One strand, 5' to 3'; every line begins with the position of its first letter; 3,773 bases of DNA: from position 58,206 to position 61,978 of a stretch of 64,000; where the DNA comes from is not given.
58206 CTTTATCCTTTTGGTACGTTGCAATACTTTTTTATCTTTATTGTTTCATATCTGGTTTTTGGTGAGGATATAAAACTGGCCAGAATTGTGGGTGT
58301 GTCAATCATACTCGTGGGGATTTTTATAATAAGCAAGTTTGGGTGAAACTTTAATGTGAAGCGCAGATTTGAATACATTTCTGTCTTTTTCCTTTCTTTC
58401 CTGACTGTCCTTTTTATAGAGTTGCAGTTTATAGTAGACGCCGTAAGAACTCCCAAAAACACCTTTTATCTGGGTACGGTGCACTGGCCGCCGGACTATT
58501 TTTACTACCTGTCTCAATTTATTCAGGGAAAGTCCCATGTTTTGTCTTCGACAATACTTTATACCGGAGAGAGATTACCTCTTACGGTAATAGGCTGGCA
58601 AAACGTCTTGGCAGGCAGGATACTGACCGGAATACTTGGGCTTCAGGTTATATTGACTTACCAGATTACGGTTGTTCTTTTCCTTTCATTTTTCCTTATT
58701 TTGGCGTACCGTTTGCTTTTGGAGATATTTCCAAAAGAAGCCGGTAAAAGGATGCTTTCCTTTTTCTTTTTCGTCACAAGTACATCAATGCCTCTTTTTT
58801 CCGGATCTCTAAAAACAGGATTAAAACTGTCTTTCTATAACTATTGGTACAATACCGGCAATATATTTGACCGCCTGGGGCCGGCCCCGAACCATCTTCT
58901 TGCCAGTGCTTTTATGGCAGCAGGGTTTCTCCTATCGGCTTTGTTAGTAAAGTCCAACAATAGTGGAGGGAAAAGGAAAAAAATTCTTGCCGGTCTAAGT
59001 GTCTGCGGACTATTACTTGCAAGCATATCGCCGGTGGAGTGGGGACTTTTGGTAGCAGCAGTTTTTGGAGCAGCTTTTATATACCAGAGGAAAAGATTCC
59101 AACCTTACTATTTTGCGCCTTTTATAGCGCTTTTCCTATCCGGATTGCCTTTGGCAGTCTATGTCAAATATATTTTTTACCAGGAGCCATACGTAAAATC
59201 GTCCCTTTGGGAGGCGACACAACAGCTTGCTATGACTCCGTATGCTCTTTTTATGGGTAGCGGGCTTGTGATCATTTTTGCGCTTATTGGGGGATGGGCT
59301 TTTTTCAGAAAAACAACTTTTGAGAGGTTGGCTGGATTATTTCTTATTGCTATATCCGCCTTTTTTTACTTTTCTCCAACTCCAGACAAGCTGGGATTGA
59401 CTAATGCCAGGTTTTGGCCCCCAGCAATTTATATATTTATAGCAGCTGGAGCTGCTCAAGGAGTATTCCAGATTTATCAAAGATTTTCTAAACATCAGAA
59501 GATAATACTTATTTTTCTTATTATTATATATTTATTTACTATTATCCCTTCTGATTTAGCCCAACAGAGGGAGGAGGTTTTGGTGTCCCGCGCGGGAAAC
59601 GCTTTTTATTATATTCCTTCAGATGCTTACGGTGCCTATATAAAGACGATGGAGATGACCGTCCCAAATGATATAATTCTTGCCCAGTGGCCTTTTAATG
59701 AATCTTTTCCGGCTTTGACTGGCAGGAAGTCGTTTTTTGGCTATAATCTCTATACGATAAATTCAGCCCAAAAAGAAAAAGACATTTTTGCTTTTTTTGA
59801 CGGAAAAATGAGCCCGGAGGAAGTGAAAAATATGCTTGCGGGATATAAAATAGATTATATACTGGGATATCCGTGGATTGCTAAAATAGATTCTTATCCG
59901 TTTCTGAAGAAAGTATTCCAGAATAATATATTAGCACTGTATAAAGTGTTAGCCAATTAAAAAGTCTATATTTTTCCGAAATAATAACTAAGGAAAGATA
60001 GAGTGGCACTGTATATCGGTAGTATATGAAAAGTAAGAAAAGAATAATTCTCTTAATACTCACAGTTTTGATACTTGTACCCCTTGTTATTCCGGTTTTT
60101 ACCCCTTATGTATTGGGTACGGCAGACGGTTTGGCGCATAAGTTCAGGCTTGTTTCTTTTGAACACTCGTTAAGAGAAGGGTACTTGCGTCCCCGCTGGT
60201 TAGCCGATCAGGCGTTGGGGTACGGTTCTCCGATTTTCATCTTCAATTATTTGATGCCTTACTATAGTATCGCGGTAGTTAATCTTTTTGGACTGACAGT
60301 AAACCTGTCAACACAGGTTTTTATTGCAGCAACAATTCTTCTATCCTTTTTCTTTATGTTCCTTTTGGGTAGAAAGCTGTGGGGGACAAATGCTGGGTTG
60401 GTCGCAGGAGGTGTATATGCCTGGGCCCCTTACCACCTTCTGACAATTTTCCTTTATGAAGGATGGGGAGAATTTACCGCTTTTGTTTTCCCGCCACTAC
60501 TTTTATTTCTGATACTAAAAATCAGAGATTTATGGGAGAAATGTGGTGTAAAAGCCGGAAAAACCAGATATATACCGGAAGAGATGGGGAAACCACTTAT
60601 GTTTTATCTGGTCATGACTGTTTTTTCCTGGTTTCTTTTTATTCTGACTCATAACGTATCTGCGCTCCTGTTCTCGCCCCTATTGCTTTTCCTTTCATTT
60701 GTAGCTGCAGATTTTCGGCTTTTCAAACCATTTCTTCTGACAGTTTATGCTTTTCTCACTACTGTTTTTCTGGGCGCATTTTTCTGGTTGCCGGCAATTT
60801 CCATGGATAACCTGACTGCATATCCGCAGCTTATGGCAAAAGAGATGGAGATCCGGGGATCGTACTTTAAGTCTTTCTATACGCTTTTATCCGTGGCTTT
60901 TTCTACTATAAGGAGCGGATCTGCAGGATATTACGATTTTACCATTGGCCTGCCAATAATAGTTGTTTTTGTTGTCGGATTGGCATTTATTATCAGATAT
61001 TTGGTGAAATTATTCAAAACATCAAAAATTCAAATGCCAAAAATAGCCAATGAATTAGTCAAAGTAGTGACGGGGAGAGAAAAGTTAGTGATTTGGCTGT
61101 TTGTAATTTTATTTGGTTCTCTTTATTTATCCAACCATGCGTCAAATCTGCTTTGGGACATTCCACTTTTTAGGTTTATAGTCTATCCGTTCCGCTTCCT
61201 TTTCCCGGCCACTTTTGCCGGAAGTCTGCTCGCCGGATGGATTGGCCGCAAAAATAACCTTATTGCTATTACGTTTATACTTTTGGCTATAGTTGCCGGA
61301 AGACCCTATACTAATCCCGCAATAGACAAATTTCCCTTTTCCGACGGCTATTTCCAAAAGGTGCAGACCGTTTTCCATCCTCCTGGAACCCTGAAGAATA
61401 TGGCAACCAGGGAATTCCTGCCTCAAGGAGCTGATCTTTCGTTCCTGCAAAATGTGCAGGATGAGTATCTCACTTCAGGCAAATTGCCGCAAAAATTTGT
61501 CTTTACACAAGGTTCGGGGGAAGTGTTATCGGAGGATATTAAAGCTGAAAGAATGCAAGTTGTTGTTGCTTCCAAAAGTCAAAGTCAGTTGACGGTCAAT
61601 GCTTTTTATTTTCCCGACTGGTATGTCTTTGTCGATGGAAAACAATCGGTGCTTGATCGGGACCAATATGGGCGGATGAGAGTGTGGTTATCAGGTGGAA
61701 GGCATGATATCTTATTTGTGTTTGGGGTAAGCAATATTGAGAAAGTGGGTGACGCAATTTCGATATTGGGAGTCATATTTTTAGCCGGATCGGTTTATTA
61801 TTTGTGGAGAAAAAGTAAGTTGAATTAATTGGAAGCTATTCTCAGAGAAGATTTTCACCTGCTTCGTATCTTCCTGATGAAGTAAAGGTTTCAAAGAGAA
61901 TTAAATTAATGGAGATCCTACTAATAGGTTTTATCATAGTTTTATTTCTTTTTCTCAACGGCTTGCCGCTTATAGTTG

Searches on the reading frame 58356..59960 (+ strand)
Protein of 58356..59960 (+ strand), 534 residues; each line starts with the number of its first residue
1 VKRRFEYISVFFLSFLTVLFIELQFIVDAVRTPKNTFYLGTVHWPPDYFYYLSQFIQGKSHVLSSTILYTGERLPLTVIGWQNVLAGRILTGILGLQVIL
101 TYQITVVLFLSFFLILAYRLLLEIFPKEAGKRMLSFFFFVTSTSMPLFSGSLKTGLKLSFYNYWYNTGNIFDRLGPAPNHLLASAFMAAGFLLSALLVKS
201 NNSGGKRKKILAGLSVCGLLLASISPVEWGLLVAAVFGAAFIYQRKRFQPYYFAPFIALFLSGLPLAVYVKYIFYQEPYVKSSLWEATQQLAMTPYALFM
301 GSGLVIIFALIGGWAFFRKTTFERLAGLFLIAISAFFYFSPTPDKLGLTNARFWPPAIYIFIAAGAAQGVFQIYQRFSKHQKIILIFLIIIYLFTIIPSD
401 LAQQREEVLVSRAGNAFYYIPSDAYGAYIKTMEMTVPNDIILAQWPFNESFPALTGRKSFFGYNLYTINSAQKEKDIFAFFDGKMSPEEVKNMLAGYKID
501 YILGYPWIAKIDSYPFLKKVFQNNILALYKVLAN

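Call 5: search_protein_families(library=pfam, proteins=[window:58356-59960:+], max_evalue=0.01)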
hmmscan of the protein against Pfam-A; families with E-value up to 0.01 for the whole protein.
window:58356-59960:+ (534 aa): 0 families

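Call 7: search_protein_families(library=ncbifam, proteins=[window:58356-59960:+], max_evalue=0.001)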
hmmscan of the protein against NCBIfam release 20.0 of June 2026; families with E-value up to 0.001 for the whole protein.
window:58356-59960:+ (534 aa): 0 families

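Call 54: search_solved_structures(query=A3, max_evalue=10)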
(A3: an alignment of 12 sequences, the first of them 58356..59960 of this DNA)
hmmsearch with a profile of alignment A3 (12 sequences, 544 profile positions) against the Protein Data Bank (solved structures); distinct sequences matched with E-value up to 10: 20.
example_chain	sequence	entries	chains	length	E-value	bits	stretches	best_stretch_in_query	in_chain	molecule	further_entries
7bve_A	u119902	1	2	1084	0.01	17.7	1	131-286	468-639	Integral membrane indolylacetylinositol arabinosyltransferase EmbC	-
7bvh_A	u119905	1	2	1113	0.011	17.6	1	131-286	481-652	Integral membrane indolylacetylinositol arabinosyltransferase EmbC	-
3jbr_E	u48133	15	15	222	0.24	13.2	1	284-361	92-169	Voltage-dependent calcium channel gamma-1 subunit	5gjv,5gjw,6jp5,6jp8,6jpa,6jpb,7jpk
4gnt_A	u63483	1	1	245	0.95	11.2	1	36-66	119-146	14-3-3 protein beta/alpha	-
5f74_A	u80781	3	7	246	0.96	11.2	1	36-66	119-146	14-3-3 protein beta/alpha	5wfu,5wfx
6ygj_A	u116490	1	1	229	1.1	11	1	31-66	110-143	14-3-3 protein beta/alpha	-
6byk_A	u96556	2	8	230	1.1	11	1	31-66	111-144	14-3-3 protein beta/alpha | 14-3-3 protein beta/alpha, N-terminally processed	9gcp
6psk_R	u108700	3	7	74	1.1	10.9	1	503-536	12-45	Antiholin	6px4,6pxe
6ygj_F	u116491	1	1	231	1.1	10.9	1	31-66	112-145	14-3-3 protein beta/alpha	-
6hep_A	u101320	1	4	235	1.2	10.9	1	31-66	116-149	14-3-3 protein beta/alpha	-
7qi1_A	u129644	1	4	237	1.2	10.9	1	31-66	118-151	14-3-3 protein theta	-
6gn8_A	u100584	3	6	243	1.2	10.8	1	31-66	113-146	14-3-3 protein beta/alpha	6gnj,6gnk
2bq0_A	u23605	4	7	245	1.2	10.8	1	31-66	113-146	14-3-3 BETA/ALPHA | 14-3-3 protein beta/alpha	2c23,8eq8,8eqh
5n10_A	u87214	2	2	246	1.2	10.8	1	31-66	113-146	14-3-3 protein beta/alpha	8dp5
4dnk_A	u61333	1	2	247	1.3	10.8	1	31-66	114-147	14-3-3 protein beta/alpha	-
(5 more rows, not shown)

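Call 55: search_protein_families(library=pfam, alignment_id=A3, max_evalue=1)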
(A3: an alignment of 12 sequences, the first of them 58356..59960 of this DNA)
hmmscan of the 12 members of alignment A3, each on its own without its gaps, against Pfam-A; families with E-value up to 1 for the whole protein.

A. member 1, window:58356-59960:+ (534 aa): 0 families

B. families by the number of members that match (of 12 scanned): 3 families
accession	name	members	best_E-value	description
PF08765.17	Mor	1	0.084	Mor transcription activator family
PF01132.26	EFP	1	0.088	Elongation factor P (EF-P) OB domain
PF11131.13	PhrC_PhrF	1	0.12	Rap-phr extracellular signalling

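Call 56: find_homologous_proteins(query=window:58356-59960:+, max_evalue=1e-10)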
Query window:58356-59960:+ (534 aa): 41 proteins with E <= 1e-10 among 8000 candidates.
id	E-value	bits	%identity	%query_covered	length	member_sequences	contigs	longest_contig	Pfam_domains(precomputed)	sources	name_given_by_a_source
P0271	0.0e+0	1180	100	100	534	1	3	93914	-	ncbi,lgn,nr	ncbi:hypothetical protein M1271_07065 [Patescibacteria group bacterium]|nr:hypothetical protein [Pat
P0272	6.4e-168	578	53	96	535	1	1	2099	-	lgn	-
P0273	3.1e-142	494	45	100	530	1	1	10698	-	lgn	-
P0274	7.7e-141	489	46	100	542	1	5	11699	-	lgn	-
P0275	1.4e-140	488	48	99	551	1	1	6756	-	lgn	-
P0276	2.4e-133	464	47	97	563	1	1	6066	-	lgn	-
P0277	5.2e-133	463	46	99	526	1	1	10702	-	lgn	-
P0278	1.0e-132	462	42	99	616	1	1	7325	-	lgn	-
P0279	3.3e-130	454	44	99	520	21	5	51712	-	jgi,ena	-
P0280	5.5e-130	453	42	99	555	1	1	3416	-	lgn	-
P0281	1.3e-128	449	44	96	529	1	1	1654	-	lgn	-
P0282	4.2e-128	447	44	99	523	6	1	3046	-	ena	-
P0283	2.1e-125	438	45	99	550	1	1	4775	-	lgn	-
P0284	2.8e-124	434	44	97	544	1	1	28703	-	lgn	-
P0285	6.0e-121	423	44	97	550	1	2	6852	-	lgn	-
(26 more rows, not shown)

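Call 68: predict_structure(alignment_id=A4)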
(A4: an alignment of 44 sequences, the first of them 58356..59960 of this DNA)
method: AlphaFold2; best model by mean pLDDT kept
length: 534 residues; sequences in the alignment: 44
mean_pLDDT: 95.8   pTM: 0.94
mean pLDDT of the five models: 95.8, 95.8, 95.5, 95.4, 95.3
residues with pLDDT >= 90: 494; 70-90: 38; 50-70: 2; < 50: 0
segments of 3 or more residues with pLDDT < 50: none
pLDDT, mean of each block of 10 residues (from residue 1): 95 98 94 96 92 98 98 97 98 97 98 99 97 98 94 89 95 93 98 97 87 98 98 98 90 97 98 97 96 96 97 90 97 98 97 98 98 95 97 96 91 92 98 98 97 98 97 97 96 97 93 95 98 82
secondary structure, 60 per line:
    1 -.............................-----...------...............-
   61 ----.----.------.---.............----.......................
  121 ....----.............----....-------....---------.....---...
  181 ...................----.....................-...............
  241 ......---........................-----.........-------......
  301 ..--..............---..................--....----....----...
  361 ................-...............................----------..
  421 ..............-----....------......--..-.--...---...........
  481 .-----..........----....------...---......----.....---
elements in order: H2-30 E36-38 H45-59 H81-93 H98-124 H129-141 E146-149 E157-160 H170-174 H178-199 H204-224 H226-246 H250-273 H279-287 H295-302 H305-318 H322-339 H342-345 H350-353 H358-376 H378-408 E419-421 H422-434 E440-443 H450-455 H470-481 H487-496 E501-504 E517-522 E527-531

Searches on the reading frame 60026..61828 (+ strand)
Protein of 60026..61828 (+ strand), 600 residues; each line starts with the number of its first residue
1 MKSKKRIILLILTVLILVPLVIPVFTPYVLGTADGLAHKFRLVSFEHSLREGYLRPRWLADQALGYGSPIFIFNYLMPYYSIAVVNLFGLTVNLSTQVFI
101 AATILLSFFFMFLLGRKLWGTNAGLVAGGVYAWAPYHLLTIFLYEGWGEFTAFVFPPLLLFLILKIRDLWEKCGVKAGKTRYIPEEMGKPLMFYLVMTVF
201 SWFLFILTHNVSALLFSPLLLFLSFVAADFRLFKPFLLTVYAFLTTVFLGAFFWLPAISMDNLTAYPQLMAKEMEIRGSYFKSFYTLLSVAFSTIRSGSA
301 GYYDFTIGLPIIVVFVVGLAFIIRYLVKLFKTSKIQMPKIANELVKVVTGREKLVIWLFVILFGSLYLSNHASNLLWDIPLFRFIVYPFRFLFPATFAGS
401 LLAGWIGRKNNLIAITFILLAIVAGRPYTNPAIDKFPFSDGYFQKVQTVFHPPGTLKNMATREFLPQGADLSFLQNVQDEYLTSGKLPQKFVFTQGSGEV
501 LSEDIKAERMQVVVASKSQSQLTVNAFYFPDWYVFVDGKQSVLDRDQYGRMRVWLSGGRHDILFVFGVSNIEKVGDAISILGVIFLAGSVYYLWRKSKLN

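Call 5: search_protein_families(library=pfam, proteins=[window:60026-61828:+], max_evalue=0.01)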
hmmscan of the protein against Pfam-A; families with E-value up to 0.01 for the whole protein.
window:60026-61828:+ (600 aa): 0 families

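Call 7: search_protein_families(library=ncbifam, proteins=[window:60026-61828:+], max_evalue=0.001)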
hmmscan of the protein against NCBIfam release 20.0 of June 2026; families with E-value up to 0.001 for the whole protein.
window:60026-61828:+ (600 aa): 0 families

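Call 93: search_protein_families(library=ncbifam, proteins=[window:60026-61828:+], max_evalue=0.001)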
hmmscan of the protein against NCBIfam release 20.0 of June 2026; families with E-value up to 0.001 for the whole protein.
window:60026-61828:+ (600 aa): 0 families
